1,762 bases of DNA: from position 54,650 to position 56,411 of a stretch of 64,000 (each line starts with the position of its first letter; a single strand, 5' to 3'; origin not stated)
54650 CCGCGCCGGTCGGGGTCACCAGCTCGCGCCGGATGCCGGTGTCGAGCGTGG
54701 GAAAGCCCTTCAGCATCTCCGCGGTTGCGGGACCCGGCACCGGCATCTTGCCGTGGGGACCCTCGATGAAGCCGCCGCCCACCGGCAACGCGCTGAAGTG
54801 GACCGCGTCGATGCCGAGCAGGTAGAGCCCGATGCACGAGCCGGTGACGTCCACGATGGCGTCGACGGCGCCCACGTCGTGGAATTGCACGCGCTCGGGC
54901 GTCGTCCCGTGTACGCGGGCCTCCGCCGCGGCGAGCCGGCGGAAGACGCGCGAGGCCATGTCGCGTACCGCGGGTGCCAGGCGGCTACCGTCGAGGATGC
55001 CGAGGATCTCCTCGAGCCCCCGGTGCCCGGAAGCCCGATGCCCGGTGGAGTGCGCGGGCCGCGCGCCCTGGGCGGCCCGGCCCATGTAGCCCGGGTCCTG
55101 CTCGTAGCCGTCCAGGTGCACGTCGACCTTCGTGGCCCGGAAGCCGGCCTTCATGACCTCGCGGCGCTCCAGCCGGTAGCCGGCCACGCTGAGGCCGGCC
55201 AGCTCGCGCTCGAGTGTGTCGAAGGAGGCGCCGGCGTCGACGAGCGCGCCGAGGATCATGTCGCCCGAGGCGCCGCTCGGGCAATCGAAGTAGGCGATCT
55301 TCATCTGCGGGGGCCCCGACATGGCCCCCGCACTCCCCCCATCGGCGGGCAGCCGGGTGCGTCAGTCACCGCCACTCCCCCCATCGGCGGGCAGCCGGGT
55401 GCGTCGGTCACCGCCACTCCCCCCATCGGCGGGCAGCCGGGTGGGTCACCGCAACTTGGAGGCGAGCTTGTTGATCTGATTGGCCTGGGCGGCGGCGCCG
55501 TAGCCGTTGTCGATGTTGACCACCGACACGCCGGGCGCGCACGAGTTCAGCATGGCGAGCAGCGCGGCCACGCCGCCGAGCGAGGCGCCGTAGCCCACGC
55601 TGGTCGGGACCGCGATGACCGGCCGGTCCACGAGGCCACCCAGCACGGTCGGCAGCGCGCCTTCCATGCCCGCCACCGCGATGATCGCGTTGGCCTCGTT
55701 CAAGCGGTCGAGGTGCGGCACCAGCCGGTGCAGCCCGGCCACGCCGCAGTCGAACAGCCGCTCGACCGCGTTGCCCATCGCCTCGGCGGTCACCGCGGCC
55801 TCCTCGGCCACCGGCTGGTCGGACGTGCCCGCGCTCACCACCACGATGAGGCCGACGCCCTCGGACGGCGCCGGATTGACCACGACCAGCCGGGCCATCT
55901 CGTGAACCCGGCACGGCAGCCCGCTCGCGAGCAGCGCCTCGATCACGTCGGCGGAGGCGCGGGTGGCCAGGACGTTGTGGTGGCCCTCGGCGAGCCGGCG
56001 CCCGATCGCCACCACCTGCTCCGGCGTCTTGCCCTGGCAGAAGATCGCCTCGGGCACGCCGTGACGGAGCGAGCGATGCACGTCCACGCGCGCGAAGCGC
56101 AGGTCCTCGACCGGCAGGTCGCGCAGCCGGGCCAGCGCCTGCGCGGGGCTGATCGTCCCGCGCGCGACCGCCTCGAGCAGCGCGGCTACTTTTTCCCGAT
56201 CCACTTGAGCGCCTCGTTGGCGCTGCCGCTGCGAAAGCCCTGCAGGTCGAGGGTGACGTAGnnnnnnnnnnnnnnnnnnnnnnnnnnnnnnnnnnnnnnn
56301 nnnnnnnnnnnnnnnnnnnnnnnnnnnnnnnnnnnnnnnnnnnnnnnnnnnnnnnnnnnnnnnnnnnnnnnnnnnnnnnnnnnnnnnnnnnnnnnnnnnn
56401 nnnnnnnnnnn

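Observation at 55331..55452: Perfect 3 x 42-bp tandem repeat at the larB/larC junction, creating three in-frame AUGs and a uORF whose stop overlaps the conserved larC start (ATGA)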

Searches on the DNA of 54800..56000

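Call 10: search_rna_families(source=window, start=54800, end=56000, threshold=evalue, max_evalue=10)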
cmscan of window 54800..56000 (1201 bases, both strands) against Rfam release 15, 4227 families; matches with E-value up to 10: 4.
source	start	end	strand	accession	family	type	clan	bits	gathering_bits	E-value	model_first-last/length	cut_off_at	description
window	55843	55905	+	RF02025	mir-3017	Gene; miRNA;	-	16.9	51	4.7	1-70/70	no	mir-3017 microRNA precursor family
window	55491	55579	+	RF02836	Bcj14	Gene; sRNA;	-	14.7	59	7.3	1-171/171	no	Burkholderia RNA 14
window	55307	55342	+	RF01116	Yfr1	Gene; sRNA;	-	14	38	9.3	1-59/59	no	Cyanobacterial functional RNA 1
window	55131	55160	-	RF01151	snoU82P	Gene; snRNA; snoRNA; CD-box;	-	13.2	42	1.7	1-55/55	no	Small nucleolar RNA U82P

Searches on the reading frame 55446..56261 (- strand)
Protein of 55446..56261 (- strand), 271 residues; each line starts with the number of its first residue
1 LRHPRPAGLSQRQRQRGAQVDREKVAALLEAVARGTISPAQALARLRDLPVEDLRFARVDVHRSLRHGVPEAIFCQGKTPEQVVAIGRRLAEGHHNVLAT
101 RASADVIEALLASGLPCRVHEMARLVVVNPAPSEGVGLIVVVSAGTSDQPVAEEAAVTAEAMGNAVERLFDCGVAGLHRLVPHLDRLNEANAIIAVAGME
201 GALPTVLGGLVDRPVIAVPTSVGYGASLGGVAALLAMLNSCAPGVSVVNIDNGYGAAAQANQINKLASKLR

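Call 8: search_protein_families(library=ncbifam, proteins=[window:55446-56261:-])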
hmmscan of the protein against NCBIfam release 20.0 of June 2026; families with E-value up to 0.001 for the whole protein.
window:55446-56261:- (271 aa): 2 families
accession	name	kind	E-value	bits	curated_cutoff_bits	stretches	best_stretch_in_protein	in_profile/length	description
NF033503.1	LarB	equivalog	7.3e-85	283.9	175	1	59-265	1-208/209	nickel pincer cofactor biosynthesis protein LarB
TIGR01162.1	purE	equivalog_domain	3.8e-08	33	149.6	1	140-263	2-125/156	5-(carboxyamino)imidazole ribonucleotide mutase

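Call 35: find_encoding_contigs(protein=window:55446-56204:-, flank=1500, max_places=10)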
Protein window:55446-56204:- (252 aa): 15 contigs read that carry it; 10 places shown.
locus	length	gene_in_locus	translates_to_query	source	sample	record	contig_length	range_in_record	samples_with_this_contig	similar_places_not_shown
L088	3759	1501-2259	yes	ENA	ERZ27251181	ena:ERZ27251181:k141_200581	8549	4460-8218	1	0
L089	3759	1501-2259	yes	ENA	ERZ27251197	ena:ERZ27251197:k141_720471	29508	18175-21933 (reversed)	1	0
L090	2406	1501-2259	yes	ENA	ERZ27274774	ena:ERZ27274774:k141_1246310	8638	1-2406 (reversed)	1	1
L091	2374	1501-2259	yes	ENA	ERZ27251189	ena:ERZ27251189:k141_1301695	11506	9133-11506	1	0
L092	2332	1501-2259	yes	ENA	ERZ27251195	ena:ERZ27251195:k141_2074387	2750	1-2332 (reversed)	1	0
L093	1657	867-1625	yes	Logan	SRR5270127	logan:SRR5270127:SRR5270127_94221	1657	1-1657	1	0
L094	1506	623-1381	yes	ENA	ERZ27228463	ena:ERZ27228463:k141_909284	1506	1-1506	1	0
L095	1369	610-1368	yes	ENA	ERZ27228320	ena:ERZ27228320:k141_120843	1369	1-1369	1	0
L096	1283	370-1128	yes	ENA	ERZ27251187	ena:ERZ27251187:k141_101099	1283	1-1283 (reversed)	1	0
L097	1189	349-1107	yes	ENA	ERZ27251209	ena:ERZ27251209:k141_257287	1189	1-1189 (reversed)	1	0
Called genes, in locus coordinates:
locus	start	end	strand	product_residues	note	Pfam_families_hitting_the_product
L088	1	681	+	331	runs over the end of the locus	PF00294:PfkB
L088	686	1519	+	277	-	-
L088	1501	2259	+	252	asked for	PF00731:AIRC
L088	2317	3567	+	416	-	PF01969:Ni_insertion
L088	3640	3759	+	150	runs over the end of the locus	?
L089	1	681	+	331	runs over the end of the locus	PF00294:PfkB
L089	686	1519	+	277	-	-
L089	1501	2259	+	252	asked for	PF00731:AIRC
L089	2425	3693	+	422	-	PF01969:Ni_insertion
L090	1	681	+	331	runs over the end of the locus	PF00294:PfkB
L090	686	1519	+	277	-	-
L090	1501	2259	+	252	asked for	PF00731:AIRC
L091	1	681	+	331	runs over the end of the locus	PF00294:PfkB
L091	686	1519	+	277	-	-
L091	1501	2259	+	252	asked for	PF00731:AIRC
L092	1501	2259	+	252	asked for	PF00731:AIRC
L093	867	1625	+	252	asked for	PF00731:AIRC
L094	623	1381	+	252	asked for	PF00731:AIRC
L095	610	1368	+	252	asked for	PF00731:AIRC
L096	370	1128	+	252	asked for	PF00731:AIRC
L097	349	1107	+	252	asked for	PF00731:AIRC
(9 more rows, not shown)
